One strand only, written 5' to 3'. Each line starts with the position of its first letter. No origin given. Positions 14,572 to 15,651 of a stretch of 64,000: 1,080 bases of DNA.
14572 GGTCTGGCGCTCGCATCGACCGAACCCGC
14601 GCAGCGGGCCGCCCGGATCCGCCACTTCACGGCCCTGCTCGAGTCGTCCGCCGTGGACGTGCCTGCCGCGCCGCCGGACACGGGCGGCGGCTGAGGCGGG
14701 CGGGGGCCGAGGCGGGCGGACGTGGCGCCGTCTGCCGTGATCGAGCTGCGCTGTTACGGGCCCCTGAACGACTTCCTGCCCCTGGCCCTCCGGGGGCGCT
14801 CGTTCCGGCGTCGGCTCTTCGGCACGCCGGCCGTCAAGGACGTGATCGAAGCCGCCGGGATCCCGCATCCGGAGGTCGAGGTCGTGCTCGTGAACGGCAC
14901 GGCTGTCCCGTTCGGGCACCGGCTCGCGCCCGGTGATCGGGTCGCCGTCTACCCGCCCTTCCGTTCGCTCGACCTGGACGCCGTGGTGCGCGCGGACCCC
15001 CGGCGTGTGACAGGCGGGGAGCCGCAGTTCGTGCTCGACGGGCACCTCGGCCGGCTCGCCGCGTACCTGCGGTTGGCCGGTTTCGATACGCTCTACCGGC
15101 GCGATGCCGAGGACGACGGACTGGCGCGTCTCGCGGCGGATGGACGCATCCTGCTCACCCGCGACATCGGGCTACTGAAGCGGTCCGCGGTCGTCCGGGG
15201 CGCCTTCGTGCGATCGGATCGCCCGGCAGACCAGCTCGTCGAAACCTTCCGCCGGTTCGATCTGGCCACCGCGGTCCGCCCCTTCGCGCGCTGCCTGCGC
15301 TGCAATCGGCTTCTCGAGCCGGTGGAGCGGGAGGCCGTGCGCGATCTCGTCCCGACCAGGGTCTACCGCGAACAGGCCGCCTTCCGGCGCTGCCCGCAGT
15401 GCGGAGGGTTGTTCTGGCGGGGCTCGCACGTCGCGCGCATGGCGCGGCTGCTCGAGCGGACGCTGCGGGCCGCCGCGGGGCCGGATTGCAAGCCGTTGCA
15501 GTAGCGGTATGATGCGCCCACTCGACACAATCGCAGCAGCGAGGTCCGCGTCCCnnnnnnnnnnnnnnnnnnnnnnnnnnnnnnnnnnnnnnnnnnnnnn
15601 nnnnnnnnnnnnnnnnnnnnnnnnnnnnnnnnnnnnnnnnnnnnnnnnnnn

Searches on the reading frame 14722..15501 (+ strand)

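Call 10: search_protein_families(library=pfam, proteins=[window:14722-15501:+])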
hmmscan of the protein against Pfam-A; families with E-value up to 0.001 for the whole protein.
seq(260 aa): 3 families
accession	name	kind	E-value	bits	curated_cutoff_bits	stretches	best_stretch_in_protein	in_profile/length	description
PF01927.22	Mut7-C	-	2.8e-43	148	23.3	1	102-243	2-145/146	Mut7-C RNAse domain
PF14451.12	Ub-Mut7C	-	3.9e-26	91.2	23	1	6-84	3-81/81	Mut7-C ubiquitin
PF02597.26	ThiS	-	6.4e-06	27.1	22.5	1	37-79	23-72/76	ThiS family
